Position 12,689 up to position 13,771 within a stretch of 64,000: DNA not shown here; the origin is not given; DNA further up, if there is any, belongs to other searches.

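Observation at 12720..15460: XRE regulator + soluble KAP-family NTPase + dCTP-deaminase/dUTPase-fold protein: candidate undescribed nucleotide-targeting defence operon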

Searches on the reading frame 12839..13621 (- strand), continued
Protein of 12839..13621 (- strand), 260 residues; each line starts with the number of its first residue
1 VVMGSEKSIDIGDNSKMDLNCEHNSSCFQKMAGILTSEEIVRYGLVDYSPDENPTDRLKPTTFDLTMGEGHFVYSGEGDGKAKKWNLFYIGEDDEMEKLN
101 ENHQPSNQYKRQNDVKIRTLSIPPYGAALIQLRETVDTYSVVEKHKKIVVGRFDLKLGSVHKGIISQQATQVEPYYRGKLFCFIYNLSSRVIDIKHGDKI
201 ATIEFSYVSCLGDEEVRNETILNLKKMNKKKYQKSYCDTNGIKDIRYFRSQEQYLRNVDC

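Call 73: search_protein_families(library=pfam, proteins=[L016:3428-4843:+, L011:2754-3920:-, L011:4808-7045:-, L009:11994-13280:+, L009:13282-14412:+, L009:14464-15849:-, L024:11115-12452:-, L036:14311-15039:+, L009:8034-9521:+], max_evalue=0.001)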
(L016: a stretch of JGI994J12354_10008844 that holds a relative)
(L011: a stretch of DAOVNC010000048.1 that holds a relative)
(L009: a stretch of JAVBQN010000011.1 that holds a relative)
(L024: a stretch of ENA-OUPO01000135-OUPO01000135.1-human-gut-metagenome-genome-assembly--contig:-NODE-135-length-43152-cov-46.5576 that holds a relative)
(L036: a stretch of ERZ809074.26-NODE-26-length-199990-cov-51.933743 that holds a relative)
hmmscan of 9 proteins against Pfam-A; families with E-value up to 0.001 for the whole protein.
L016:3428-4843:+ (471 aa): 3 families
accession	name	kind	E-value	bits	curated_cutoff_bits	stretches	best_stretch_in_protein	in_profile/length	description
PF21688.3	FAD-depend_C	-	6.8e-07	30.1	27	1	262-379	38-162/197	FAD-dependent protein, C-terminal domain-like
PF07992.20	Pyr_redox_2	-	1.4e-06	28.4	26.1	0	407-444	241-280/291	Pyridine nucleotide-disulphide oxidoreductase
PF13738.12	Pyr_redox_3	-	4e-05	23.4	30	1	133-214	46-134/305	Pyridine nucleotide-disulphide oxidoreductase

L011:2754-3920:- (388 aa): 0 families

L011:4808-7045:- (745 aa): 8 families
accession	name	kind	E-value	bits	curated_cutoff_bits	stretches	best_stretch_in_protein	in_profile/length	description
PF00884.28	Sulfatase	-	2.4e-49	168.7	25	1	290-649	1-298/301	Sulfatase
PF20434.5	BD-FAE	-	7.3e-30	104.5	26.8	2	45-156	3-114/215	BD-FAE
PF07859.19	Abhydrolase_3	-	6.4e-21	75.5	25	1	60-179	1-112/210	alpha/beta hydrolase fold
PF00326.27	Peptidase_S9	-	5.6e-12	46.1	22.6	1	115-255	48-192/213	Prolyl oligopeptidase family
PF00135.34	COesterase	-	6.8e-11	42.2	27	1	39-147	84-199/515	Carboxylesterase family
PF16347.10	SGSH_C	-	1e-05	26.2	29.3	1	611-732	12-145/154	N-sulphoglucosamine sulphohydrolase, C-terminal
PF01738.24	DLH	-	2.8e-05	24.2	21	1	176-255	120-191/217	Dienelactone hydrolase family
PF01663.27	Phosphodiest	-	5.7e-05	23.3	23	0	553-593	184-224/342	Type I phosphodiesterase / nucleotide pyrophosphatase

L009:11994-13280:+ (428 aa): 3 families
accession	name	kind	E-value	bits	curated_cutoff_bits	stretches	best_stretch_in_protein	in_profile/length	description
PF01555.25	N6_N4_Mtase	-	6.5e-12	46.3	26.7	1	50-119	151-218/221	DNA methylase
PF01170.24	UPF0020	-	0.00075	19.7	22.3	0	81-100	27-46/197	RMKL-like, methyltransferase domain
PF02086.21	MethyltransfD12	-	0.00093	19.4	22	0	82-125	20-63/253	D12 class N6 adenine-specific DNA methyltransferase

L009:13282-14412:+ (376 aa): 1 family
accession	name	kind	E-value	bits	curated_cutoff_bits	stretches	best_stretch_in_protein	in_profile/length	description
PF22769.1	DCD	-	6.2e-10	39.8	27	1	121-233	24-152/153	dCTP deaminase-like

L009:14464-15849:- (461 aa): 10 families
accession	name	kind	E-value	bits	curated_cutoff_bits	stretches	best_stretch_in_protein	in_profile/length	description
PF07992.20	Pyr_redox_2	-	3.4e-12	46.8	26.1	1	6-47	3-43/291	Pyridine nucleotide-disulphide oxidoreductase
PF13738.12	Pyr_redox_3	-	3.3e-10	40.1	30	1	7-38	1-32/305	Pyridine nucleotide-disulphide oxidoreductase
PF01266.30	DAO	-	2.8e-08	34.1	27.9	1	6-39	2-34/353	FAD dependent oxidoreductase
PF03486.20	HI0933_like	-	4.8e-08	33.2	50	1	6-39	3-35/244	HI0933-like protein Rossmann domain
PF13450.12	NAD_binding_8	-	3.5e-06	27.7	21.9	1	8-39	1-31/68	NAD(P)-binding Rossmann-like domain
PF13454.12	NAD_binding_9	-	7.4e-05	23.2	21.8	0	7-39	1-35/155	FAD-NAD(P)-binding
PF00890.30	FAD_binding_2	-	0.0002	21.1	20.4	0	6-38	2-33/414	FAD binding domain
PF05834.18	Lycopene_cycl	-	0.0002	21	23.4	0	6-39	2-36/380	Lycopene cyclase protein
PF01134.28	GIDA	-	0.00045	19.8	22.1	0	6-37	2-29/391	Glucose inhibited division protein A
PF12831.13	FAD_oxidored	-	0.00071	19.4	27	0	6-37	2-32/416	FAD dependent oxidoreductase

L024:11115-12452:- (445 aa): 2 families
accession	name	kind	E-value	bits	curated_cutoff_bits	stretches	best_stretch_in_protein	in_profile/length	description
PF02518.31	HATPase_c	-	3.3e-21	76.3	26.4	1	326-434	2-108/111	Histidine kinase-, DNA gyrase B-, and HSP90-like ATPase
PF00512.31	HisKA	-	4.6e-12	46.2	26.9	1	214-276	2-64/66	His Kinase A (phospho-acceptor) domain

L036:14311-15039:+ (242 aa): 0 families

L009:8034-9521:+ (495 aa): 2 families
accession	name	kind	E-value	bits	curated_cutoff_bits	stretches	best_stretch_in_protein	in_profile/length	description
PF00120.29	Gln-synt_C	-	5.8e-116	387.7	24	1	125-492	2-344/344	Glutamine synthetase, catalytic domain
PF03951.24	Gln-synt_N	-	1.3e-23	82.8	33.4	1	36-113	2-80/82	Glutamine synthetase, beta-Grasp domain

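Call 96: search_protein_representatives(alignment_id=A2)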
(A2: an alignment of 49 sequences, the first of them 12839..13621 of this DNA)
Query: 49 sequences, 373 profile positions. Proteins with E-value up to 0.001 (for the whole library): 1207; up to 1e-10: 458; up to 1e-30: 66. The best 150 are listed.
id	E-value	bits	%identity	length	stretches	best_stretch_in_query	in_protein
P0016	2.6e-140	484.4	-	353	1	4-350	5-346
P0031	1.2e-123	429.6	-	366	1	10-364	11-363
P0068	1.0e-122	426.5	-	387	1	5-362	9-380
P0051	4.0e-122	424.5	-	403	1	5-358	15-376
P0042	6.5e-119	414.0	-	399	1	4-362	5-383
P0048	1.1e-118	413.3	-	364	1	8-353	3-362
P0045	2.2e-116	405.7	-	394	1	21-343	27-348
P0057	2.8e-116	405.3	-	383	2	61-333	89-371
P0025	1.3e-113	396.6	-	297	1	15-290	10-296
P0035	2.0e-113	396.0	-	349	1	3-333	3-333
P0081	1.3e-112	393.3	-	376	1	3-352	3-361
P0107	1.4e-111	389.9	-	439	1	11-363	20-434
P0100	6.6e-111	387.7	-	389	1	27-331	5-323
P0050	1.1e-110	386.9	-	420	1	15-362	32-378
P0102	4.5e-110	384.9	-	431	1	13-352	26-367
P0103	1.1e-100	354.0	-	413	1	11-363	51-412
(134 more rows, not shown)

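Call 108: search_protein_families(library=pfam, proteins=[L021:3762-4214:+, L021:4244-4657:-, L021:412-1197:-, L036:13954-14280:+, L036:14727-15410:+, L024:11058-11441:+, L011:4164-4793:-], max_evalue=0.01)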
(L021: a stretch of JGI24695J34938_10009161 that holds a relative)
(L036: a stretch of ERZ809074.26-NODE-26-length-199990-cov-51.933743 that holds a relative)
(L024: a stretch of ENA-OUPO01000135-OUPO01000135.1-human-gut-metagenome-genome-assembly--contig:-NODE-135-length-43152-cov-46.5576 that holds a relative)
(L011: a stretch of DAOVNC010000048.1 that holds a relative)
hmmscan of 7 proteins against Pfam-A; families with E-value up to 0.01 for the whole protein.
L021:3762-4214:+ (150 aa): 2 families
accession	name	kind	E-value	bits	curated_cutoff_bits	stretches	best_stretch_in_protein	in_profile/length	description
PF00293.34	NUDIX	-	9.9e-19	68.1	21.1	1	13-139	4-131/134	NUDIX domain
PF14815.12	NUDIX_4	-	0.004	17.4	35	1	16-84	3-61/113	NUDIX domain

L021:4244-4657:- (137 aa): 0 families

L021:412-1197:- (261 aa): 4 families
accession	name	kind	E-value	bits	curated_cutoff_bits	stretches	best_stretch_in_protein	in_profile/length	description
PF08282.18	Hydrolase_3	-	1.3e-51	176.2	20.9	1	9-254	1-255/255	haloacid dehalogenase-like hydrolase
PF05116.19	S6PP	-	2.3e-14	54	20.3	2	7-85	3-84/247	Sucrose-6F-phosphate phosphohydrolase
PF00702.32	Hydrolase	-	6.3e-08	33.7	26.4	0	169-222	137-191/191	haloacid dehalogenase-like hydrolase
PF13419.12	HAD_2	-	1.3e-05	25.9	23.8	0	9-37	1-29/178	Haloacid dehalogenase-like hydrolase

L036:13954-14280:+ (108 aa): 0 families

L036:14727-15410:+ (227 aa): 0 families

L024:11058-11441:+ (127 aa): 0 families

L011:4164-4793:- (209 aa): 0 families
